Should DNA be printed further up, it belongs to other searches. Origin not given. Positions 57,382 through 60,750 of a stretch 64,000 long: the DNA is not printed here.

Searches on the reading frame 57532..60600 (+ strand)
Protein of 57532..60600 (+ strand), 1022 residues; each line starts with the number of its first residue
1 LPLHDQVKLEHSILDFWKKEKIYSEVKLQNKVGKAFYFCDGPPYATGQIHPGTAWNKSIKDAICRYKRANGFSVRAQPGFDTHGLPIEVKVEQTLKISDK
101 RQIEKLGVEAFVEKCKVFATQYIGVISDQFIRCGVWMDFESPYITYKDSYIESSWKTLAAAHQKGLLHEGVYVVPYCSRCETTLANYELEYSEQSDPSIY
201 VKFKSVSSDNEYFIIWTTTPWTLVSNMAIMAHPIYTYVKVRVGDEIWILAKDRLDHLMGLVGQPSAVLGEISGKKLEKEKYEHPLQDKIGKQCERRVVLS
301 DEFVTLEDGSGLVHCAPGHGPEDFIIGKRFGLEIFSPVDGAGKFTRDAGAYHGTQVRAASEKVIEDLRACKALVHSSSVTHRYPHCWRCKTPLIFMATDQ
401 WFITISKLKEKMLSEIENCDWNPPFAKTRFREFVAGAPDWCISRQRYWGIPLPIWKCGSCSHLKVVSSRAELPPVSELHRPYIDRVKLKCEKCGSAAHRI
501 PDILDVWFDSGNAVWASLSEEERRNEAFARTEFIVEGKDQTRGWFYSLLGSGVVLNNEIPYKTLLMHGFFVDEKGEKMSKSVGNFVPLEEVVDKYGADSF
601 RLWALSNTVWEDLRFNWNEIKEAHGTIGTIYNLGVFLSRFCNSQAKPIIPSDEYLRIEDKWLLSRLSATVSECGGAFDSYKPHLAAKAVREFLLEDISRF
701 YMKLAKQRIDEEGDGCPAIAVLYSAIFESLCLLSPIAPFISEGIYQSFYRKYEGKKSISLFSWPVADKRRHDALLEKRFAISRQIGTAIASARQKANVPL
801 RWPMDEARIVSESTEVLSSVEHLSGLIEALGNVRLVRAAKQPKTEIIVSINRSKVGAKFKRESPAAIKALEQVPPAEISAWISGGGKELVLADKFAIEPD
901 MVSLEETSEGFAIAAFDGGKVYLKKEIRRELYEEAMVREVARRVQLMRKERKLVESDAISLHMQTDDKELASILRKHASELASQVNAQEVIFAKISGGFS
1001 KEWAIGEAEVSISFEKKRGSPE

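Call 11: search_protein_families(library=pfam, proteins=[window:57532-60600:+], max_evalue=0.001)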
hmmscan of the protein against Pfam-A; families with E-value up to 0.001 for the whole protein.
window:57532-60600:+ (1022 aa): 6 families
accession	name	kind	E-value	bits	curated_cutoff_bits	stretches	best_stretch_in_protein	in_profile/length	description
PF00133.28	tRNA-synt_1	-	3e-119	398.9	22.7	1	13-615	2-413/414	tRNA synthetases class I (I, L, M and V)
PF08264.19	Anticodon_1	-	1e-28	100.5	25.1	1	659-804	1-144/148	Anticodon-binding domain of tRNA ligase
PF09334.17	tRNA-synt_1g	-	2.4e-21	76.4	20.1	3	43-186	8-132/391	tRNA synthetases class I (M)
PF19302.4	DUF5915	-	2.1e-16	60.5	27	1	851-1016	30-194/195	Domain of unknown function (DUF5915)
PF01406.26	tRNA-synt_1e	-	5.1e-06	26.5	27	1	561-623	237-299/301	tRNA synthetases class I (C) catalytic domain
PF01921.24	tRNA-synt_1f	-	0.0005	19.5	27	1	554-622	261-327/360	tRNA synthetases class I (K)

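Call 28: find_homologous_proteins(query=window:57532-60600:+, max_evalue=1e-100)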
Query window:57532-60600:+ (1022 aa): 7935 proteins with E <= 1e-100 among 8000 candidates; the best 120 are listed.
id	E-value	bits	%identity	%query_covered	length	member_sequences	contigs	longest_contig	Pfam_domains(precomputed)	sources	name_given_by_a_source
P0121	0.0e+0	2360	100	100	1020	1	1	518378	PF09334.18,PF01406.26,PF08264.20,PF00133.29,PF19302.5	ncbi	-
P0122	0.0e+0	1898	79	99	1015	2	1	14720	PF09334.18,PF01406.26,PF08264.20,PF00133.29,PF19302.5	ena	-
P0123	0.0e+0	1837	76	99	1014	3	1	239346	PF09334.18,PF01406.26,PF08264.20,PF00133.29,PF19302.5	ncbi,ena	ncbi:MAG: isoleucine--tRNA ligase [Candidatus Micrarchaeia archaeon]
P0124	0.0e+0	1836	76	98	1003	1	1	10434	PF09334.18,PF01406.26,PF08264.20,PF00133.29,PF19302.5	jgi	-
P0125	0.0e+0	1810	74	99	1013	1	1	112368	PF09334.18,PF01406.26,PF08264.20,PF00133.29,PF19302.5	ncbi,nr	ncbi:MAG: isoleucine--tRNA ligase [Candidatus Micrarchaeota archaeon]|nr:isoleucine--tRNA ligase [Ca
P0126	0.0e+0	1810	75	99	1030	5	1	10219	PF09334.18,PF01406.26,PF08264.20,PF00133.29,PF19302.5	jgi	-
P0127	0.0e+0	1809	75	99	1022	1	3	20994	PF09334.18,PF01406.26,PF08264.20,PF00133.29,PF19302.5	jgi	-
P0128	0.0e+0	1805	75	99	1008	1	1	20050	PF09334.18,PF01406.26,PF08264.20,PF00133.29,PF19302.5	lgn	-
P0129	0.0e+0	1802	74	99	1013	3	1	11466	PF09334.18,PF01406.26,PF08264.20,PF00133.29,PF19302.5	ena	-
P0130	0.0e+0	1801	75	99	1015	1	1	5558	PF09334.18,PF01406.26,PF08264.20,PF00133.29,PF19302.5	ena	-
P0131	0.0e+0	1800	75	98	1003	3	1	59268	PF09334.18,PF01406.26,PF08264.20,PF00133.29,PF19302.5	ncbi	-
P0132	0.0e+0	1799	74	99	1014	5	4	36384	PF09334.18,PF01406.26,PF08264.20,PF00133.29,PF19302.5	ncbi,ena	-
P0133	0.0e+0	1798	74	99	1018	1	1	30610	PF09334.18,PF01406.26,PF08264.20,PF00133.29,PF19302.5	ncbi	ncbi:MAG: isoleucine--tRNA ligase [Candidatus Anstonellaceae archaeon]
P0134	0.0e+0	1792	73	100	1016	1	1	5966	PF09334.18,PF01406.26,PF08264.20,PF00133.29,PF19302.5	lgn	-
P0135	0.0e+0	1790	74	99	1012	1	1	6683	PF09334.18,PF01406.26,PF08264.20,PF00133.29,PF19302.5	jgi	-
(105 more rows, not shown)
